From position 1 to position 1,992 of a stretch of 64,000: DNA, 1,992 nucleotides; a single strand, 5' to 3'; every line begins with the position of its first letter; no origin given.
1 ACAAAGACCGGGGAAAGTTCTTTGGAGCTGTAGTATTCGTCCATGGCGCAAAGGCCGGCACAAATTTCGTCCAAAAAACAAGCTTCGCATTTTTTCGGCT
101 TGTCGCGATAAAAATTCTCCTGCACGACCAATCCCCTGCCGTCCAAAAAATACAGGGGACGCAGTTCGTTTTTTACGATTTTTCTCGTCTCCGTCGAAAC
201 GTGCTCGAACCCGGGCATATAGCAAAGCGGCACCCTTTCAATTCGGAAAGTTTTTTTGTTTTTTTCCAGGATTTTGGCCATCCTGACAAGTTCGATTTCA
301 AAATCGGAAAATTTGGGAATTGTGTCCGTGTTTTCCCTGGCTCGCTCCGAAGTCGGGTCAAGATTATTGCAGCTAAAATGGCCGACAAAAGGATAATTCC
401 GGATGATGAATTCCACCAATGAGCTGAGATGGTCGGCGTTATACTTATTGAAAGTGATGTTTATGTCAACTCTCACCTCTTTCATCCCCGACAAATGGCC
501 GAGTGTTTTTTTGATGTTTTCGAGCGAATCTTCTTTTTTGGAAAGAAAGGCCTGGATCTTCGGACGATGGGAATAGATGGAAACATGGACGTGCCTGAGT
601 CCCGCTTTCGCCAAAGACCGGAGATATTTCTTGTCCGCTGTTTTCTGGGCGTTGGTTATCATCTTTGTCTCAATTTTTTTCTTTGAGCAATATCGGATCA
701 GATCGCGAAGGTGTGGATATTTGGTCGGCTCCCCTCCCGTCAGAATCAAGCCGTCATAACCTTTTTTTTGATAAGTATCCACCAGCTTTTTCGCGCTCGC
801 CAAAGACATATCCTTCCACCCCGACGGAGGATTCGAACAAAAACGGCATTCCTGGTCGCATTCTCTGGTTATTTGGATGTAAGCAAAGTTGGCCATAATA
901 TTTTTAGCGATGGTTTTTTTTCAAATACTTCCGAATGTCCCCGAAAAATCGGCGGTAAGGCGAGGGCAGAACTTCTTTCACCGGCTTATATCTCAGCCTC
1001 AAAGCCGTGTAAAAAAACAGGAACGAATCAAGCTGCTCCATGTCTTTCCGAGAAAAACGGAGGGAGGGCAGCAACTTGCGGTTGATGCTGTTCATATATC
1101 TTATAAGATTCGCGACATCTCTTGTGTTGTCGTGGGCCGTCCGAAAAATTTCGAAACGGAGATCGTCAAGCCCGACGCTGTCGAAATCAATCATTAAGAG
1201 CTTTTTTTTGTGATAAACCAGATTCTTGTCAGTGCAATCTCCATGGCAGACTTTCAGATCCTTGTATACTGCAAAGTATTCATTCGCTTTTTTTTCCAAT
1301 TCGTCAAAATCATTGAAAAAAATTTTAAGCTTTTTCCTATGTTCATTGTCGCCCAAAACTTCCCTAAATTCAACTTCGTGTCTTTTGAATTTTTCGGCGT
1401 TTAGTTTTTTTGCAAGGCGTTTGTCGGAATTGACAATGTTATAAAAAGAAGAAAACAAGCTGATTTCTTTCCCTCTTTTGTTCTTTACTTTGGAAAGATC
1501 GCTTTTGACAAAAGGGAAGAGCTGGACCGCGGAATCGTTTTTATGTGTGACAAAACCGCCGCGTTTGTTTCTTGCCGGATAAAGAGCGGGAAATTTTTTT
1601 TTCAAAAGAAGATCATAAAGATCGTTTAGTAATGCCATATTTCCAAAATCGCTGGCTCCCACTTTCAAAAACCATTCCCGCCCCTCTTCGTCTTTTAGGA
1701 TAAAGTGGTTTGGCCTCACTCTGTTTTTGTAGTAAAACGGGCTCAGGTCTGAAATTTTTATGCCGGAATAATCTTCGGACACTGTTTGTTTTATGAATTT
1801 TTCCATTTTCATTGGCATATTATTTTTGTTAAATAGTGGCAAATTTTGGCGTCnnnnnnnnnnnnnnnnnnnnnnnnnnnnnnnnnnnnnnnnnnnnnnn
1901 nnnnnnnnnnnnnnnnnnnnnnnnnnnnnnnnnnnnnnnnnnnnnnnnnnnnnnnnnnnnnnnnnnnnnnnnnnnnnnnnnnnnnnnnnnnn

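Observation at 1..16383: Expanded radical-SAM mega-operon around a His-Gly-Ser repeat precursor (Hxs-like, about ten rSAM genes)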

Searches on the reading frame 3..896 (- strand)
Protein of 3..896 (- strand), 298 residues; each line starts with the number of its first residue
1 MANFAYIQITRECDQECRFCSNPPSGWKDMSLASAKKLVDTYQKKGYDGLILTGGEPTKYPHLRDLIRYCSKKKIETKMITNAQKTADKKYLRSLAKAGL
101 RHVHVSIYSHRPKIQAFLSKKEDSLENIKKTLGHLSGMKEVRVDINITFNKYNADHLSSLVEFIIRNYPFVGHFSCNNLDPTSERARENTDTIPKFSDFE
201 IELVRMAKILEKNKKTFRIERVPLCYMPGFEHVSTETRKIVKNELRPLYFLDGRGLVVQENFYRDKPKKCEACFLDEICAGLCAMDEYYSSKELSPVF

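Call 6: search_protein_families(library=ncbifam, proteins=[window:3-896:-], max_evalue=0.001)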
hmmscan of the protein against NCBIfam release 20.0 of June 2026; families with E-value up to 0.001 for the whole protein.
window:3-896:- (298 aa): 48 families (the best 25 are shown)
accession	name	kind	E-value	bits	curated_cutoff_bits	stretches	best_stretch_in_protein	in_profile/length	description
TIGR03977.1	rSAM_pair_HxsC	equivalog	1.9e-26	92.7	267.9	1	5-228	27-254/292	His-Xaa-Ser system radical SAM maturase HxsC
TIGR04055.1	rSAM_NirJ2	equivalog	5.7e-16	58.9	500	1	9-235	6-224/326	putative heme d1 biosynthesis radical SAM protein NirJ2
TIGR02666.1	moaA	equivalog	2.3e-15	56.4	284.05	1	7-167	14-183/336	GTP 3',8-cyclase MoaA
TIGR02668.1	moaA_archaeal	equivalog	3.1e-15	55.9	325.25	1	7-166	14-175/303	GTP 3',8-cyclase MoaA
NF038332.1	rSAM_rare_HxsC4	exception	1e-14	54.5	500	1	7-167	18-183/335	radical SAM protein HxsC4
NF001199.0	PRK00164.2-1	equivalog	1.4e-14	54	231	1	7-167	16-178/308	GTP 3',8-cyclase MoaA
TIGR02109.1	PQQ_syn_pqqE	equivalog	3.8e-14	52.4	381.35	1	7-165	11-170/358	pyrroloquinoline quinone biosynthesis protein PqqE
TIGR04317.1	W_rSAM_matur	equivalog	7.1e-14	51.7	380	1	6-189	7-194/349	tungsten cofactor oxidoreductase radical SAM maturase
TIGR04053.2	TIGR04053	equivalog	3.7e-13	49.5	395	1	8-165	13-174/366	TIGR04053 family radical SAM/SPASM domain-containing protein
NF045646.2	rSAM_Se_TrsS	equivalog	6.9e-12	44.6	490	1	5-172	88-259/441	radical SAM (seleno)protein TrsS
NF038283.1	viperin_w_prok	equivalog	8.7e-12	44.8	180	1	9-156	8-169/281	viperin family antiviral radical SAM protein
TIGR04054.1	rSAM_NirJ1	equivalog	1.1e-10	40.7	650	1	8-165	41-198/387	putative heme d1 biosynthesis radical SAM protein NirJ1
TIGR04545.1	rSAM_ahbD_hemeb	equivalog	1.2e-10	41.3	500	1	8-167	5-165/339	heme b synthase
TIGR02495.1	NrdG2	equivalog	2.7e-10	39.9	131.15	1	9-165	22-181/193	anaerobic ribonucleoside-triphosphate reductase activating protein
TIGR04546.1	rSAM_ahbC_deAc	equivalog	7.4e-10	38.2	650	1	8-164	44-200/390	12,18-didecarboxysiroheme deacetylase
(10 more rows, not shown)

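Call 7: search_protein_families(library=pfam, proteins=[window:3-896:-], max_evalue=0.01)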
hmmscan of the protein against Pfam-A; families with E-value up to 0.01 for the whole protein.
window:3-896:- (298 aa): 3 families
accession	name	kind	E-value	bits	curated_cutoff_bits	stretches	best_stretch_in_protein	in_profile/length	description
PF04055.27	Radical_SAM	-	2.1e-21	77.2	29.5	1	7-164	1-166/166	Radical SAM superfamily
PF13353.11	Fer4_12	-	3.7e-05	24.5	22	1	11-81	13-88/137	4Fe-4S single cluster domain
PF13344.12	Hydrolase_6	-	0.00053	20.4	27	1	48-121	6-77/101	Haloacid dehalogenase-like hydrolase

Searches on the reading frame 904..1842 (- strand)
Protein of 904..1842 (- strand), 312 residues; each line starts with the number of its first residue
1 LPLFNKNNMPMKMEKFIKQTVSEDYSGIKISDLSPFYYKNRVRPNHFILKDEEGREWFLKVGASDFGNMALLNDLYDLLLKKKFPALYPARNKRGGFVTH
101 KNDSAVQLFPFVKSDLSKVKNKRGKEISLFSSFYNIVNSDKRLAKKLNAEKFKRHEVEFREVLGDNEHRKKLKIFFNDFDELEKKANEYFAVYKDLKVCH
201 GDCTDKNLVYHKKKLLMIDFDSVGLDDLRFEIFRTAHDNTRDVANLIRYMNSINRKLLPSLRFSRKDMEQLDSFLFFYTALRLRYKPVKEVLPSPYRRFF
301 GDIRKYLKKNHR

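Call 6: search_protein_families(library=ncbifam, proteins=[window:904-1842:-], max_evalue=0.001)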
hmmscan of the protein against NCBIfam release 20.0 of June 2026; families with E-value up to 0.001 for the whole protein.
window:904-1842:- (312 aa): 1 family
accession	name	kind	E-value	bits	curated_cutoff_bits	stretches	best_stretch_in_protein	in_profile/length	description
TIGR03724.2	arch_bud32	equivalog_domain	4.6e-05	23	125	1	170-228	78-133/193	KEOPS complex kinase/ATPase Bud32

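Call 7: search_protein_families(library=pfam, proteins=[window:904-1842:-], max_evalue=0.01)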
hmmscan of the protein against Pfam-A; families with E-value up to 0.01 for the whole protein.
window:904-1842:- (312 aa): 2 families
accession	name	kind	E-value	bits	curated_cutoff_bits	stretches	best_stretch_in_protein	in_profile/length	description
PF01636.29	APH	-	3.3e-05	24.2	23.2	1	177-240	142-214/239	Phosphotransferase enzyme family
PF01163.29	RIO1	-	0.0018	18.3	22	1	182-226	110-155/187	RIO domain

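Call 39: search_protein_families(library=padloc, proteins=[window:904-1842:-], max_evalue=0.001)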
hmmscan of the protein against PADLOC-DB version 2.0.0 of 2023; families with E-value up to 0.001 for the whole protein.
window:904-1842:- (312 aa): 0 families

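Call 44: find_homologous_proteins(query=window:904-1812:-, max_evalue=0.001)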
Query window:904-1812:- (302 aa): 3 proteins with E <= 0.001 among 1041 candidates.
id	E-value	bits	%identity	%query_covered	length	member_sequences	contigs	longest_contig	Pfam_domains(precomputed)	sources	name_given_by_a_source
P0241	2.2e-196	669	100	100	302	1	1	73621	-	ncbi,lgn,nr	ncbi:MAG: hypothetical protein Q8L09_00230 [Candidatus Moranbacteria bacterium]|nr:hypothetical prot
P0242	4.0e-167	573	85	100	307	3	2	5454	PF01636.30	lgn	-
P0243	3.9e-165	567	84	100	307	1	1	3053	PF01636.30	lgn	-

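Call 51: search_solved_structures(query=window:904-1812:-, max_evalue=1)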
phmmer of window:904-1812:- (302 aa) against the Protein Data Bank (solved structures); distinct sequences matched with E-value up to 1: 0.

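Call 63: find_encoding_contigs(protein=P0242, flank=10000, max_places=4)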
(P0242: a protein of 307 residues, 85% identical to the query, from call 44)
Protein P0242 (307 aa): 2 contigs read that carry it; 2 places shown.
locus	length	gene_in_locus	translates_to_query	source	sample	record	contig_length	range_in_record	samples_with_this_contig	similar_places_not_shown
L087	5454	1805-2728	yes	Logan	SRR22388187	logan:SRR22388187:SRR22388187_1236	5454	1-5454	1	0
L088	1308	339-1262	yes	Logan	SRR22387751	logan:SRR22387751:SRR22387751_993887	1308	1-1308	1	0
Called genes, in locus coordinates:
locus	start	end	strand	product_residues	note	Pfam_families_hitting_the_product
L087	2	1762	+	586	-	?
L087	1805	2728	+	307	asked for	PF01636:APH (weak)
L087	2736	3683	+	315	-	PF04055:Radical_SAM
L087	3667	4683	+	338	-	PF04467:DUF483 (weak)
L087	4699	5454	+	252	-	?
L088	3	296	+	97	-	?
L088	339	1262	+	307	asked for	PF01636:APH (weak)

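Call 64: predict_structure(alignment_id=A2)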
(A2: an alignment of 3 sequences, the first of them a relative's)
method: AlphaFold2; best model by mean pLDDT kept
length: 302 residues; sequences in the alignment: 3
mean_pLDDT: 37.1   pTM: 0.27
mean pLDDT of the five models: 37.1, 35.7, 35.2, 33.5, 32.3
residues with pLDDT >= 90: 0; 70-90: 3; 50-70: 46; < 50: 253
segments of 3 or more residues with pLDDT < 50: 14-16, 27-32, 51-62, 68-237, 246-253, 256-302
pLDDT, mean of each block of 10 residues (from residue 1): 58 57 54 54 57 43 50 33 27 24 23 25 24 27 23 30 32 32 24 27 26 34 41 46 45 47 40 31 37 42 34
secondary structure, 60 per line:
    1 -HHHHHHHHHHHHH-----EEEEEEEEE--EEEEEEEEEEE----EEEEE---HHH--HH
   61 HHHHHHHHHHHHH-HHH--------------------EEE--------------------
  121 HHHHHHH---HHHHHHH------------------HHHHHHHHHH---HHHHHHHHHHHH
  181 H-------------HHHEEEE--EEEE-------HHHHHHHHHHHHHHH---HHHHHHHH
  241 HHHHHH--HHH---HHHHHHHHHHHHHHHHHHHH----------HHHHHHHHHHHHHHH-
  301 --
elements in order: H2-14 E20-28 E31-41 E46-50 H59-73 E98-100 H121-127 H131-137 H156-165 H169-181 E198-201 E204-207 H215-229 H233-246 H255-274 H285-299

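Call 65: search_protein_families(library=pfam, proteins=[L087:3667-4683:+, L087:4699-5454:+], max_evalue=0.1)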
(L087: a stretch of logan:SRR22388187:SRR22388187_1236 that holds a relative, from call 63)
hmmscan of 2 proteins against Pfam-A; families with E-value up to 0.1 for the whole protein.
L087:3667-4683:+ (338 aa): 1 family
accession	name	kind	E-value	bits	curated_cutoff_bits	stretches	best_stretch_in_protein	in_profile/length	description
PF04467.17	DUF483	-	1.3e-06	28.9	25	1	149-221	31-101/122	Protein of unknown function (DUF483)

L087:4699-5454:+ (252 aa): 2 families
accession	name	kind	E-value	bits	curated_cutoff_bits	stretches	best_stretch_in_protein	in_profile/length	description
PF04055.27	Radical_SAM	-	7.8e-18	65.6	29.5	1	13-148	2-140/166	Radical SAM superfamily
PF13353.11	Fer4_12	-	0.0044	17.8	22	1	17-120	14-117/137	4Fe-4S single cluster domain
